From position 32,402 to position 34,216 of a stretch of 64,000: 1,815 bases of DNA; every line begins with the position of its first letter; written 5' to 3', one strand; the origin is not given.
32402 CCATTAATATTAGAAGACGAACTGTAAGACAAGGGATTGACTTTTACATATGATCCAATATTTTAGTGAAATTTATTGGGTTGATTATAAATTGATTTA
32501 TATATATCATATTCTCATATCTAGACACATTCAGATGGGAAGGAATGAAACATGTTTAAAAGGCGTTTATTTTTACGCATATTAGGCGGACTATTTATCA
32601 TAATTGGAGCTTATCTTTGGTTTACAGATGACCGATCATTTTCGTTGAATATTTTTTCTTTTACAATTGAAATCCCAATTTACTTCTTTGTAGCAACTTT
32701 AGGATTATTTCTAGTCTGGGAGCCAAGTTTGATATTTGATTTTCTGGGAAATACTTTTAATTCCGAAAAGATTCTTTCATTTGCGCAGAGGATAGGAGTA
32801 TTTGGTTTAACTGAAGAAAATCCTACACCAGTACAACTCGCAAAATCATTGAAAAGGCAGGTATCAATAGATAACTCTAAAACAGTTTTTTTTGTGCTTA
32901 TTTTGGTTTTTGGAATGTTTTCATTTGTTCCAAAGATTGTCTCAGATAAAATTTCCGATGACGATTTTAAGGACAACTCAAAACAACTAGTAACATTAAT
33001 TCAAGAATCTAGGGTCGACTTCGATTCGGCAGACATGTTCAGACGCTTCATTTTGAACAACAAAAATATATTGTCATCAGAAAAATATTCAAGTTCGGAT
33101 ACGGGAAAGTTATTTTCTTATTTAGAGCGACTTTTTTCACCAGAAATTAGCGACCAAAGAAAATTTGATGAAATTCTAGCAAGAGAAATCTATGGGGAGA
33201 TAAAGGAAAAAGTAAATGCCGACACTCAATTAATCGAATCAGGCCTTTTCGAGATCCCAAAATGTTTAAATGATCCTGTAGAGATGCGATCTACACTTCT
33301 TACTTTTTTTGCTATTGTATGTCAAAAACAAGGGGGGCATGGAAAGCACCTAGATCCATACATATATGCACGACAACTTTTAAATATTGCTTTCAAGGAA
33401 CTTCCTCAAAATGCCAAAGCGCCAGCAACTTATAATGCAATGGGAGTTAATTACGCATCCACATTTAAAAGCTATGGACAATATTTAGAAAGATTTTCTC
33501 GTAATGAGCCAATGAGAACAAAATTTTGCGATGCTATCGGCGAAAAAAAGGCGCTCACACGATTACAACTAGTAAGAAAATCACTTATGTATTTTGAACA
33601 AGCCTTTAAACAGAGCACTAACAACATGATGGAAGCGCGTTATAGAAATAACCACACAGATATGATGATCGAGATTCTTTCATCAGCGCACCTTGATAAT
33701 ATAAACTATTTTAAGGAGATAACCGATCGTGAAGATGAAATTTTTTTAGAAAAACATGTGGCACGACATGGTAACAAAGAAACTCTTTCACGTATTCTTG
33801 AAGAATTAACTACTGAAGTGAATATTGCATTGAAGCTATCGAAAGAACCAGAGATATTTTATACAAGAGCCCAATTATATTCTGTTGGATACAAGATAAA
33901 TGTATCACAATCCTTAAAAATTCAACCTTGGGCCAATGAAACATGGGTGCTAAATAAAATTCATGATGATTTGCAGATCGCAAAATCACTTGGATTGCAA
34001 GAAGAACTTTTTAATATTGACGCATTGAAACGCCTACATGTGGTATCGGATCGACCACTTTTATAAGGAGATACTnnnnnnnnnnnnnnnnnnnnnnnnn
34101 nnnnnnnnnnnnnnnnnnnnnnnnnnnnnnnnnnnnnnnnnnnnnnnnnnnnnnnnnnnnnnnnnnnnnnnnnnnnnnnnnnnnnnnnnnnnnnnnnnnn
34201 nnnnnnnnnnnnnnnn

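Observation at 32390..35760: AT-rich four-gene cassette encoding a TM protein, a sensor-less histidine-kinase-like ATPase, a receiver-only protein and a small helical protein; candidate undescribed two-component-like accessory or defence module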

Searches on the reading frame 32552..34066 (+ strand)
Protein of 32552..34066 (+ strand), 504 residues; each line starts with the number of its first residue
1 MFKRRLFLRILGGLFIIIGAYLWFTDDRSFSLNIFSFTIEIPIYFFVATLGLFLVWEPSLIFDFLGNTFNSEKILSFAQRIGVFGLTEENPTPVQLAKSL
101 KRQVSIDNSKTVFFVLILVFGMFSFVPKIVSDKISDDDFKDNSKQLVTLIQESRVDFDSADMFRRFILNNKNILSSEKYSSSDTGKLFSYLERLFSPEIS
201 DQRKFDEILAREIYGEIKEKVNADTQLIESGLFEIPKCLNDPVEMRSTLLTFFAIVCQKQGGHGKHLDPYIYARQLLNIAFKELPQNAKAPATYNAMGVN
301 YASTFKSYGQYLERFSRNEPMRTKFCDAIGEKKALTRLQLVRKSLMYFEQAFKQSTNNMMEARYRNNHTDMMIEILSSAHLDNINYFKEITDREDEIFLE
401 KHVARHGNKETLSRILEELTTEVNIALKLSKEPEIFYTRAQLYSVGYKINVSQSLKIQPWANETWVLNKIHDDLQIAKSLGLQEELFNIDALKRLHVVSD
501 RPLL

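Call 3: search_protein_families(library=pfam, proteins=[window:32552-34066:+], max_evalue=1)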
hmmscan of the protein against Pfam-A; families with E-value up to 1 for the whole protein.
window:32552-34066:+ (504 aa): 0 families

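Call 4: search_protein_families(library=padloc, proteins=[window:32552-34066:+], max_evalue=1)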
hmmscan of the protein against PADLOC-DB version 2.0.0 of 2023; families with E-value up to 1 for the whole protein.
window:32552-34066:+ (504 aa): 2 families
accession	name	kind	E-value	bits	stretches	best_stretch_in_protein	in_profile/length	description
PDLC00397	SduA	-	0.011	13.5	1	394-449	22-77/227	DUF4263 domain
PDLC02229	AbiEi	-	0.027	13.1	1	388-454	9-71/131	AbiEi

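Call 5: search_protein_families(library=ncbifam, proteins=[window:32552-34066:+], max_evalue=1)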
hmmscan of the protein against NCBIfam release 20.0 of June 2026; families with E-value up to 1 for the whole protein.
window:32552-34066:+ (504 aa): 0 families

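Call 9: find_homologous_proteins(query=window:32552-34066:+)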
Query window:32552-34066:+ (504 aa): 1 proteins with E <= 0.001 among 8000 candidates.
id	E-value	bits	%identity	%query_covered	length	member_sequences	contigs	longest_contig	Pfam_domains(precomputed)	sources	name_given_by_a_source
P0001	0.0e+0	1116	100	100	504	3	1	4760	-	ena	-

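Call 17: search_solved_structures(query=window:32552-34066:+, max_evalue=10, show_alignments=2)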
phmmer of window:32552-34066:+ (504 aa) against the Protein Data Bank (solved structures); distinct sequences matched with E-value up to 10: 5.
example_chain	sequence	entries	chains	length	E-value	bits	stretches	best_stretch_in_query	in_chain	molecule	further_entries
5wwl_N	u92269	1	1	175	0.18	14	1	334-419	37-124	Kinetochore protein nnf1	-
4arp_A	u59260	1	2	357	0.55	12.4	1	131-182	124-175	PESTICIN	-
4arm_A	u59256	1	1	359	0.59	12.3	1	131-182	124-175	PESTICIN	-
2qlx_A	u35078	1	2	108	0.97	11.6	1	349-396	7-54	L-rhamnose mutarotase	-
2qlw_A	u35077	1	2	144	1.6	10.9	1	349-396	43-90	RhaU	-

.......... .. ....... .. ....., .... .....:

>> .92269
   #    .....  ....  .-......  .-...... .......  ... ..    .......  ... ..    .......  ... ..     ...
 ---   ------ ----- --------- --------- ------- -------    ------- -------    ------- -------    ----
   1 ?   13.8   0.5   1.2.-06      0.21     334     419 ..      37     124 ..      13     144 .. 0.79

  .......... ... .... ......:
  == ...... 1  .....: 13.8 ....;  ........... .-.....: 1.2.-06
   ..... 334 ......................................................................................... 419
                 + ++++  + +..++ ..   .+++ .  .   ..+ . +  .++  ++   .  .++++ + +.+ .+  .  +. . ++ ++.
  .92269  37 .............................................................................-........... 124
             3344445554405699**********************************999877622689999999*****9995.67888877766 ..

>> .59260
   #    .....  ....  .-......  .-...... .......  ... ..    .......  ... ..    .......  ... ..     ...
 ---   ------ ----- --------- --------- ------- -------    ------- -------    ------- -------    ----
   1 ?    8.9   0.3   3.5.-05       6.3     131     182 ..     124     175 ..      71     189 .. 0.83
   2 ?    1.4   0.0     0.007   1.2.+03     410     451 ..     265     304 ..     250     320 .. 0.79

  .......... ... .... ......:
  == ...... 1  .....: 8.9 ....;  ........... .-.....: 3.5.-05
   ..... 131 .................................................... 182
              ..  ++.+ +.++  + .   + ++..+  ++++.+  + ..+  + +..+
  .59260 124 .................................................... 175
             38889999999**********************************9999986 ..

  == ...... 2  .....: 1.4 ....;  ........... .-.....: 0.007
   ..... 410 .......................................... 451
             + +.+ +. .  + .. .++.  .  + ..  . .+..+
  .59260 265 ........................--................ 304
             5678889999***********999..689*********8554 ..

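Call 30: search_protein_representatives(protein=window:32552-34066:+)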
Query: 504 residues. Proteins with E-value up to 0.001 (for the whole library): 48; up to 1e-10: 42; up to 1e-30: 28. The best 48 are listed.
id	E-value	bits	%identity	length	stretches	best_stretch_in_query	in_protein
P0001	0.0e+00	1115.5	100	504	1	1-504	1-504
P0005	1.7e-67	245.0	31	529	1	6-496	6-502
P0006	4.1e-60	220.6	30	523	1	3-483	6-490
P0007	7.2e-58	213.2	31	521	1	5-489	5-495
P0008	8.4e-53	196.5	29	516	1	6-492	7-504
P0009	1.4e-52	195.8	29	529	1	6-489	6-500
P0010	4.1e-52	194.2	30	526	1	7-484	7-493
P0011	1.0e-49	186.3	28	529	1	3-488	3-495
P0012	9.3e-49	183.2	30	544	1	6-488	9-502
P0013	1.8e-46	175.7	28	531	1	5-488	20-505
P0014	3.3e-46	174.8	34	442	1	88-488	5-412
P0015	9.7e-45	169.9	29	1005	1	5-487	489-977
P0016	2.1e-44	168.8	28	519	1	7-496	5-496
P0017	3.9e-44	167.9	27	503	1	18-483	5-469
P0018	3.3e-41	158.3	27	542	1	7-494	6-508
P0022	2.8e-37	145.3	27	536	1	4-473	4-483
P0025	1.7e-34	136.1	25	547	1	2-494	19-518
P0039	1.2e-20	90.5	26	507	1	2-487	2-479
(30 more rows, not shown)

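Call 34: search_protein_families(library=pfam, alignment_id=A1, max_evalue=0.1)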
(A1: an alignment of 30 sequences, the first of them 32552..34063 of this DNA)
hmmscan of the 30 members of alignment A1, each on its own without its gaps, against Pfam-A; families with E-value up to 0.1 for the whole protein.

A. member 1, window:32552-34063:+ (504 aa): 0 families

B. families by the number of members that match (of 30 scanned): 14 families
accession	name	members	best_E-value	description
PF13414.12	TPR_11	1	0.00042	TPR repeat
PF00515.34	TPR_1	1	0.0035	Tetratricopeptide repeat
PF05915.17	TMEM_230_134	1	0.018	Transmembrane proteins 230/134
PF18303.6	Saf_2TM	1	0.02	SAVED-fused 2TM effector domain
PF10256.14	Erf4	1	0.022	Golgin subfamily A member 7/ERF4 family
PF21256.2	TetR_C_5-like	1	0.024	Tetracyclin repressor-like, C-terminal domain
PF12964.13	DUF3853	1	0.028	Protein of unknown function (DUF3853)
PF17561.7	TssO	1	0.042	Type VI secretion system, TssO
PF16965.11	CSG2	1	0.043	Ceramide synthase regulator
PF11381.13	DUF3185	1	0.053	Protein of unknown function (DUF3185)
PF07647.24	SAM_2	1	0.076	SAM domain (Sterile alpha motif)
PF02319.26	E2F_TDP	1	0.08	E2F/DP family winged-helix DNA-binding domain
PF09316.15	Cmyb_C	1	0.084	C-myb, C-terminal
PF20282.3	CTD6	1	0.098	C-terminal domain 6 of the ABC-three component (ABC-3C) systems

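Call 36: find_related_loci(query=A2, collection=genome_contigs, flank=6000)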
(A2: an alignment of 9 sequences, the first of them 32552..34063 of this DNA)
Query A2 (504 aa) in genome_contigs; peptide patterns used: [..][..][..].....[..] (x = any residue, [..] = any of these).
9 stretches matched a pattern, but none encodes a relative of the query by tblastn (E <= 1e-3).

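Call 37: find_related_loci(query=A2, collection=metagenome_contigs, flank=6000)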
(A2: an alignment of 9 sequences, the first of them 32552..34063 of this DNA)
Query A2 (504 aa) in metagenome_contigs; peptide patterns used: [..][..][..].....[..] (x = any residue, [..] = any of these).
37 stretches matched a pattern; 3 encode a relative of the query (tblastn E <= 1e-3); 3 distinct loci.
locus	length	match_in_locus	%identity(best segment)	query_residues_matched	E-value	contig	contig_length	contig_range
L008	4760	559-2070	100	1-504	0e+0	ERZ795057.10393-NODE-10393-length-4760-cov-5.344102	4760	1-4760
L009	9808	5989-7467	30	1-487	7e-62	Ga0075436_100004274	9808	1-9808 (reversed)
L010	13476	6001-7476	27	7-488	5e-55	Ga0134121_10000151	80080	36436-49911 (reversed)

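Call 45: search_protein_families(library=pfam, proteins=[L009:8373-8807:+, L010:8429-8827:+, L009:8829-9131:+, L010:8799-9176:+, L009:7562-8398:+, L010:7574-8413:+, L010:4139-5743:-, L009:4777-5535:-], max_evalue=1)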
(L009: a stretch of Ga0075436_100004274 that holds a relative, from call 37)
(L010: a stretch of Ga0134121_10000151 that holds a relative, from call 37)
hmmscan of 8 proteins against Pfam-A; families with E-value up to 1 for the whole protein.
L009:8373-8807:+ (145 aa): 1 family
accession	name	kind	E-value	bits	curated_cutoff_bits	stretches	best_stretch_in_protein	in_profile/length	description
PF00072.30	Response_reg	-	2.9e-05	24.6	30.2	1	34-127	20-101/111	Response regulator receiver domain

L010:8429-8827:+ (133 aa): 0 families

L009:8829-9131:+ (101 aa): 1 family
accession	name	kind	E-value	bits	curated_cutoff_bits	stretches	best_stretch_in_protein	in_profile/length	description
PF00833.23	Ribosomal_S17e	-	0.12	12.8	22.8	1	10-53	11-51/122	Ribosomal S17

L010:8799-9176:+ (126 aa): 0 families

L009:7562-8398:+ (279 aa): 2 families
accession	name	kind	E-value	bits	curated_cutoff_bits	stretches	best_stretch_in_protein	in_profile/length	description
PF02518.31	HATPase_c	-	3.1e-15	57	26.4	1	155-269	2-104/111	Histidine kinase-, DNA gyrase B-, and HSP90-like ATPase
PF14501.12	HATPase_c_5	-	0.019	15.3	22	1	162-265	9-95/102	GHKL domain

L010:7574-8413:+ (280 aa): 1 family
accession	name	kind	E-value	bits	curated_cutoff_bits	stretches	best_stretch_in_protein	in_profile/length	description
PF02518.31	HATPase_c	-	3.8e-12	47.1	26.4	1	156-267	2-101/111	Histidine kinase-, DNA gyrase B-, and HSP90-like ATPase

L010:4139-5743:- (534 aa): 9 families
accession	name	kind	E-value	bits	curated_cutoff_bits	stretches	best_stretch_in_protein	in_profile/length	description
PF00158.32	Sigma54_activat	-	2.5e-47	161.1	20.2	1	205-361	22-165/168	Sigma-54 interaction domain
PF14532.12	Sigma54_activ_2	-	6.6e-09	36.6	25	1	291-368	71-138/138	Sigma-54 interaction domain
PF20030.5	bpMoxR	-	1.9e-05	24.3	27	1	286-340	94-147/205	MoxR domain in the MoxR-vWA-beta-propeller ternary systems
PF07728.20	AAA_5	-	2.5e-05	24.7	22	1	209-339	3-123/139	AAA domain (dynein-related subfamily)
PF25601.1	AAA_lid_14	-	0.00013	22.1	27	1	413-435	38-60/87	AAA+ ATPase lid domain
PF00004.35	AAA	-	0.0069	17.3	21.2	1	209-355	2-128/131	ATPase family associated with various cellular activities (AAA)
PF08281.18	Sigma70_r4_2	-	0.013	15.6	25.7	1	473-500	21-48/54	Sigma-70, region 4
PF07724.20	AAA_2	-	0.059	13.8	27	1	288-319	74-105/166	AAA domain (Cdc48 subfamily)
PF13404.12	HTH_AsnC-type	-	0.12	12.6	27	0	480-500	19-39/42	AsnC-type helix-turn-helix domain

L009:4777-5535:- (252 aa): 0 families

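Call 46: find_encoding_contigs(protein=P0015, flank=6000, max_places=3)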
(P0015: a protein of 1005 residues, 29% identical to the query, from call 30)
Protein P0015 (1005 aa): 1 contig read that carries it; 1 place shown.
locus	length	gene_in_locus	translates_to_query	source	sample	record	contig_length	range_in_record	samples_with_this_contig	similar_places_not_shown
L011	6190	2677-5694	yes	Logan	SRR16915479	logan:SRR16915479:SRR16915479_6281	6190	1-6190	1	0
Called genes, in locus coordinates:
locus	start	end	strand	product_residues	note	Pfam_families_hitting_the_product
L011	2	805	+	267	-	?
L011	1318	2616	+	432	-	PF13676:TIR_2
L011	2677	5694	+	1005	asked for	PF20703:nSTAND1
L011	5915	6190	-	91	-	?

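Call 47: find_encoding_contigs(protein=P0005, flank=6000, max_places=3)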
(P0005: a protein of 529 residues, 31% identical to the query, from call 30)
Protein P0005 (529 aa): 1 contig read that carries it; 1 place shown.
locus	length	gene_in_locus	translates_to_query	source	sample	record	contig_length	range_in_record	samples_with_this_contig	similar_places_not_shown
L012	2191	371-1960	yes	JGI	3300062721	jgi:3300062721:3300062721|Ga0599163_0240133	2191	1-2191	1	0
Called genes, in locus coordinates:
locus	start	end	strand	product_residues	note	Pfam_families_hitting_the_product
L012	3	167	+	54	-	?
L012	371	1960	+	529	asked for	-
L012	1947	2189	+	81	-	?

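Call 49: find_encoding_contigs(protein=P0006, flank=6000, max_places=3)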
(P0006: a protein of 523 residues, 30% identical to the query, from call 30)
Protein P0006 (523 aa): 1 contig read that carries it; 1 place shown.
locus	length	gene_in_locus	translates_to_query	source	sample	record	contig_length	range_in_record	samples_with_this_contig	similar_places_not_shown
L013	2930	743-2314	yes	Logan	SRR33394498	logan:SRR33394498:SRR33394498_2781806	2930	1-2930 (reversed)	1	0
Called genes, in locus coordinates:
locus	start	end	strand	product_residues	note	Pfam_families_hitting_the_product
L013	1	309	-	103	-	?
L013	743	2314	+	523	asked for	-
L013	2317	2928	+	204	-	?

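Call 50: find_encoding_contigs(protein=P0008, flank=6000, max_places=3)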
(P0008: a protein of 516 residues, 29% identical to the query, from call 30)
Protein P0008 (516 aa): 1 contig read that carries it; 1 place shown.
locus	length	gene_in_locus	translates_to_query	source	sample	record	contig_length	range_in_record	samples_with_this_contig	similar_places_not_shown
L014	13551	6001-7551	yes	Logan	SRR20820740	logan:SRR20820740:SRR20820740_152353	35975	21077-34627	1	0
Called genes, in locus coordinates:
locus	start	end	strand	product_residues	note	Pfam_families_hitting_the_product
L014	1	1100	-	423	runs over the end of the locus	PF01408:GFO_IDH_MocA, PF19051:GFO_IDH_MocA_C2, PF22725:GFO_IDH_MocA_C3 (faint)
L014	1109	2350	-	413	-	PF01306:LacY_symp, PF03825:Nuc_H_symport, PF12832:MFS_1_like, PF07690:MFS_1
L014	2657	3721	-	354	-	PF01408:GFO_IDH_MocA, PF22725:GFO_IDH_MocA_C3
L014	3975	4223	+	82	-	PF14384:BrnA_antitoxin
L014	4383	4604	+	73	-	PF13711:DUF4160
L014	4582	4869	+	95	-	PF10387:DUF2442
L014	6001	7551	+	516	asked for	-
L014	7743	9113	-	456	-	PF01408:GFO_IDH_MocA, PF22725:GFO_IDH_MocA_C3 (faint), PF19051:GFO_IDH_MocA_C2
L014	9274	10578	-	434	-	PF01408:GFO_IDH_MocA, PF22725:GFO_IDH_MocA_C3, PF02894:GFO_IDH_MocA_C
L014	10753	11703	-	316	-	PF01261:AP_endonuc_2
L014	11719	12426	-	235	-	PF06439:3keto-disac_hyd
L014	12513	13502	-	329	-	PF01261:AP_endonuc_2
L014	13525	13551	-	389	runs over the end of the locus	PF01408:GFO_IDH_MocA, PF02894:GFO_IDH_MocA_C, PF22725:GFO_IDH_MocA_C3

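Call 51: find_encoding_contigs(protein=P0012, flank=6000, max_places=3)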
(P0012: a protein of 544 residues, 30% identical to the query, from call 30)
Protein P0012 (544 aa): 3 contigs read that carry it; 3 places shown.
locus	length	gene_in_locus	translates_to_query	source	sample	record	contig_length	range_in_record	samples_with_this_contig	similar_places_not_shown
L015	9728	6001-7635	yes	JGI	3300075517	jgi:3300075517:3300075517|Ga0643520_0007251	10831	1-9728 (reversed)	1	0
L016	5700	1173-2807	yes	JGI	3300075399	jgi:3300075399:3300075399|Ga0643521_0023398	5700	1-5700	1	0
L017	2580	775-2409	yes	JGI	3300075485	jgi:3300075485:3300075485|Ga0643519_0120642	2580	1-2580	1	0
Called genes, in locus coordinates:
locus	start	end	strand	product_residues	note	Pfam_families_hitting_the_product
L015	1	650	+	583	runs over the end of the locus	?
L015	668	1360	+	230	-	PF13187:Fer4_9 (faint), PF13237:Fer4_10 (faint), PF25160:LdpA_Fe-S-bd (faint), PF00037:Fer4 (faint), PF12838:Fer4_7 (faint), PF13484:Fer4_16 (faint), PF13247:Fer4_11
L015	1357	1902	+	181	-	PF00355:Rieske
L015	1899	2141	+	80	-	PF20540:DUF6755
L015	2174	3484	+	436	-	PF07690:MFS_1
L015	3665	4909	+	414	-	PF04055:Radical_SAM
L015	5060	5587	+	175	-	PF14907:NTP_transf_5 (weak), PF08843:AbiEii (weak)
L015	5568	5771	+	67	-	-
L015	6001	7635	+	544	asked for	-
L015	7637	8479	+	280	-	PF02518:HATPase_c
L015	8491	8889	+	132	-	-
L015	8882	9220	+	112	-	-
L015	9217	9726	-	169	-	?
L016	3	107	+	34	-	?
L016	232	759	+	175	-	PF14907:NTP_transf_5 (weak), PF08843:AbiEii (weak)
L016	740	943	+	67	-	-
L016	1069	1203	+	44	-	-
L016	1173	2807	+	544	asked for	-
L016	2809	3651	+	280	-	PF02518:HATPase_c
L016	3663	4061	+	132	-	-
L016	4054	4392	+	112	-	-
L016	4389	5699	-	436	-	?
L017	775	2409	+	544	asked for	-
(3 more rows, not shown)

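Call 52: find_encoding_contigs(protein=P0009, flank=6000, max_places=3)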
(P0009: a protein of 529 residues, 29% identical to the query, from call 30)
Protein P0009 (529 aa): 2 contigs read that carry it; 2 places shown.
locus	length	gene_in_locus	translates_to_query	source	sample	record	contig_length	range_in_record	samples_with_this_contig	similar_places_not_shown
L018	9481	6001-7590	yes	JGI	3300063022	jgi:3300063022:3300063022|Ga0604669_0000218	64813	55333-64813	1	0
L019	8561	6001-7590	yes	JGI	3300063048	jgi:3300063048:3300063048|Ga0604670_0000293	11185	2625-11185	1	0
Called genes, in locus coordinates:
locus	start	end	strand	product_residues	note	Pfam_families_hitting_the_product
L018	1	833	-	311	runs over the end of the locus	PF25973:BSH_CzcB, PF25944:Beta-barrel_RND (weak), PF25954:Beta-barrel_RND_2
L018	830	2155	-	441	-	PF02321:OEP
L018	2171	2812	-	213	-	PF00440:TetR_N, PF17939:TetR_C_30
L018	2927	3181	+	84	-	-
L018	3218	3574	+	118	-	PF00837:T4_deiodinase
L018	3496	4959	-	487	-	PF02310:B12-binding, PF04055:Radical_SAM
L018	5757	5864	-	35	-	-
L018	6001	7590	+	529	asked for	-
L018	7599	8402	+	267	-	PF02518:HATPase_c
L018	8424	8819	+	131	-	-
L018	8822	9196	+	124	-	-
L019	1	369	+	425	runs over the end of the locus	PF00171:Aldedh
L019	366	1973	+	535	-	PF00070:Pyr_redox (faint), PF00890:FAD_binding_2 (weak), PF01266:DAO (weak), PF01593:Amino_oxidase, PF03486:HI0933_like (faint), PF07992:Pyr_redox_2 (faint), PF12831:FAD_oxidored, PF13450:NAD_binding_8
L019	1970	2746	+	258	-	-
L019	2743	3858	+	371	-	PF13506:Glyco_transf_21, PF13641:Glyco_tranf_2_3, PF00535:Glycos_transf_2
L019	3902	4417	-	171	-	PF04978:MST, PF12867:DinB_2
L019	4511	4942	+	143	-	PF22381:Staph_reg_Sar_Rot (weak), PF12802:MarR_2, PF01047:MarR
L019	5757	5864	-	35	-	-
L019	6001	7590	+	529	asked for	-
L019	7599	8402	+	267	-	PF02518:HATPase_c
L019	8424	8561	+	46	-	?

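Call 53: find_encoding_contigs(protein=P0016, flank=6000, max_places=3)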
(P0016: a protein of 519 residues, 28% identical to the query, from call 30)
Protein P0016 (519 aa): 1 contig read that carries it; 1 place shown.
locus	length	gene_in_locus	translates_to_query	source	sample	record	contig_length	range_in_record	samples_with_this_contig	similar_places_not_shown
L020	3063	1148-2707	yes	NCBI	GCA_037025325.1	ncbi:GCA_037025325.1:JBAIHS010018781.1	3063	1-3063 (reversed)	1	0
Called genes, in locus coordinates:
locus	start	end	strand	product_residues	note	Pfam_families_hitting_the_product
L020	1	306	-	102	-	?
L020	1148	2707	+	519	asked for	-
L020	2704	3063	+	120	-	?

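Call 54: find_encoding_contigs(protein=P0039, flank=6000, max_places=3)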
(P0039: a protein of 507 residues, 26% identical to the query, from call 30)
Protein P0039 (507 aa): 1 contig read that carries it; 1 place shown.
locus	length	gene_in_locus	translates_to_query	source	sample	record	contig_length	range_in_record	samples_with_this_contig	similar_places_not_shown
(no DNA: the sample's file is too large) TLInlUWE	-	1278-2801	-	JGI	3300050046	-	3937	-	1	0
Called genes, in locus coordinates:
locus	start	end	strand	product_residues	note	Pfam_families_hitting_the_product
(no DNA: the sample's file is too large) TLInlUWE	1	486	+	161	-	?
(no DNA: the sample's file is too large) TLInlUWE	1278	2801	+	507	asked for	-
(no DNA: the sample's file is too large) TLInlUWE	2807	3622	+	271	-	PF02518:HATPase_c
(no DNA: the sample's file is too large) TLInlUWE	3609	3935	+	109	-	?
